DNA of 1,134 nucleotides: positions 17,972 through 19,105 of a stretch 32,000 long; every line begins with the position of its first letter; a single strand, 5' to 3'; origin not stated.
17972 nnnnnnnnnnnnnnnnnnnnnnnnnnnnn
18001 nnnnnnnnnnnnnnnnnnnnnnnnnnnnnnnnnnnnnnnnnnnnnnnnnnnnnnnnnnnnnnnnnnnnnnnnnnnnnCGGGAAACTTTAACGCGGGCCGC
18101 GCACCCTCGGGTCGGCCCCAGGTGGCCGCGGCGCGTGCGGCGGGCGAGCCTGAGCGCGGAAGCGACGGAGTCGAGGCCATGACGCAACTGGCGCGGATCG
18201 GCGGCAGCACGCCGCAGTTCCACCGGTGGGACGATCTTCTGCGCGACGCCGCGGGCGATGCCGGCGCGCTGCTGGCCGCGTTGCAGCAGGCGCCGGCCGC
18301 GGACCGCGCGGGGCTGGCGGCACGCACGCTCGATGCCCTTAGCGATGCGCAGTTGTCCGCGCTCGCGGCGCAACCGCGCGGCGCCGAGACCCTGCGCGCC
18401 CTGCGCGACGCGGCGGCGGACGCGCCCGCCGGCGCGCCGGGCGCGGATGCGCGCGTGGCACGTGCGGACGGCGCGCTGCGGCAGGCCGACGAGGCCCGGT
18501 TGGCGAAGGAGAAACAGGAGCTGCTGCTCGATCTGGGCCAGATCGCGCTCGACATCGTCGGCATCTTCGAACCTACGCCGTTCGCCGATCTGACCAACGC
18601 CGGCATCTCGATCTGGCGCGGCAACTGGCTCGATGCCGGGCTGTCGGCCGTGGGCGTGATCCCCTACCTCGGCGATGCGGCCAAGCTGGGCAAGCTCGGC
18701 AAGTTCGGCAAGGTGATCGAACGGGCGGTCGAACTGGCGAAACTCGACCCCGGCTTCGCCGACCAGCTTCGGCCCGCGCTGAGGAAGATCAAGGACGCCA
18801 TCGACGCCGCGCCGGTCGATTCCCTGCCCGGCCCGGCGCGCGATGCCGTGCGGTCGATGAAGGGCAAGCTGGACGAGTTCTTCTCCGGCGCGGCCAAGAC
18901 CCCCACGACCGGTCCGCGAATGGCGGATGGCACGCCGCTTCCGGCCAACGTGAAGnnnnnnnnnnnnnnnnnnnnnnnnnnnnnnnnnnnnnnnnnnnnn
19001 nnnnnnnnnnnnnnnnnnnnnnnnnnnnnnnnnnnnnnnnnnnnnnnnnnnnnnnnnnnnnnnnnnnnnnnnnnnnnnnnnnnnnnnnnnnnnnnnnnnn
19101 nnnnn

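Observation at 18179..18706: Unassigned N-terminal region and PT-TG-like segment: delivery route unknown, no secretion system linked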

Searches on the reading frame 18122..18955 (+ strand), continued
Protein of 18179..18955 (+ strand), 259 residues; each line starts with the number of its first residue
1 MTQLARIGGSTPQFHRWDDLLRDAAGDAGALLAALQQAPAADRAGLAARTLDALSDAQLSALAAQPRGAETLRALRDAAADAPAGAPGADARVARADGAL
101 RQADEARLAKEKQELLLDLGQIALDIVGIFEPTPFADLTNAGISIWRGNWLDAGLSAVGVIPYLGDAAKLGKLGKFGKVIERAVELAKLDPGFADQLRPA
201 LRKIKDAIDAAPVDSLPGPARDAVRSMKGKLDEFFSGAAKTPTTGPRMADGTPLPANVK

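Call 89: fold_search(model_id=the predicted structure, library=pdb)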
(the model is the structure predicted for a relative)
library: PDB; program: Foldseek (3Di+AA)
matches with E <= 10: 537; with E <= 0.001: 0
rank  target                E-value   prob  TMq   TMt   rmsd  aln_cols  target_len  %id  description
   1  5k7v_A                7.3e-03  0.89  0.14  0.20  17.8       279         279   17  Computational Design of Self-Assembling Cyclic Protein Homooligomers (released 2017-04-12)
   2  9mg8_B                6.6e-02  0.38  0.13  0.15  24.6       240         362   20  Crystal Structure of b-iTHR-110 (released 2025-12-17)
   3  7vop_V                6.6e-02  0.28  0.11  0.07  17.6       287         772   12  Cryo-EM structure of Xenopus laevis nuclear pore complex cytoplasmic ring subunit (released 2022-02-02)
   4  5cwm                  7.6e-02  0.89  0.18  0.30  18.1       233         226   14  Crystal structure of de novo designed helical repeat protein DHR64 (released 2015-12-16)
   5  6vfk_B                8.0e-02  0.54  0.15  0.21  18.7       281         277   14  De novo designed tetrahedral nanoparticle T33_dn10 displaying 4 copies of BG505-SOSIP trimer on the surface (released 2020-07-22)
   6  6y4l_A                8.3e-02  0.54  0.14  0.20  19.1       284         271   13  Crystal structure of human ER membrane protein complex subunits EMC2 and EMC9 (released 2020-05-27)
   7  9gm7_D                9.6e-02  0.57  0.15  0.19  19.7       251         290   12  MukBEF in a nucleotide-bound state with open neck gate (monomer) (released 2025-03-26)
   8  9hvq_Q                9.6e-02  0.38  0.11  0.07  19.0       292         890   13  Structure of the transcribing Pol II-DSIF-PAF-SPT6-RECQL5 complex (released 2025-07-16)
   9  8g9k_B                1.1e-01  0.72  0.15  0.27  16.6       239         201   18  Geometrically programmable nanomaterial construction using regularized protein building blocks (released 2024-03-13)
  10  6a5s_D                1.4e-01  0.38  0.14  0.23  20.2       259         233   13  Structure of 14-3-3 gamma in complex with TFEB 14-3-3 binding motif (released 2019-02-13)
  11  8g9k_A                1.5e-01  0.66  0.15  0.28  17.2       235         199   16  Geometrically programmable nanomaterial construction using regularized protein building blocks (released 2024-03-13)
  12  7pea_A                1.5e-01  0.18  0.16  0.06  21.7       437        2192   10  cryo-EM structure of DEPTOR bound to human mTOR complex 1, overall refinement (released 2021-09-08)
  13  6xns_D                1.8e-01  0.66  0.19  0.24  19.7       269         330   18  C3_crown-05 (released 2020-12-23)
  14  5osi_E                1.9e-01  0.38  0.14  0.18  16.1       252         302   12  Structure of retromer VPS29-VPS35C subunits complexed with RidL harpin loop (163-176) (released 2017-12-13)
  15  9ew6_A                2.1e-01  0.28  0.14  0.22  18.2       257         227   10  Binary structure of 14-3-3s and BRAF phosphopeptide (pS365) (released 2025-04-16)
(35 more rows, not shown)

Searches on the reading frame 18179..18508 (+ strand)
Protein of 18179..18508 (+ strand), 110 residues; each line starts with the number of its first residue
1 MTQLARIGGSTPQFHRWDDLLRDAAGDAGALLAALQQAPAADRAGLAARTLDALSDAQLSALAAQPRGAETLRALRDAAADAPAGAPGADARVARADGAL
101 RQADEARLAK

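Call 5: search_protein_families(library=pfam, proteins=[window:18179-18508:+], max_evalue=10)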
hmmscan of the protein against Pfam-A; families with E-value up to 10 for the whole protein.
window:18179-18508:+ (110 aa): 0 families

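Call 103: find_homologous_proteins(query=A5, max_evalue=0.001)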
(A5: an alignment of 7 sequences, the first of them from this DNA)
Query A5 (7 sequences): 8000 candidates shared short words with the query, none scored E <= 0.001.
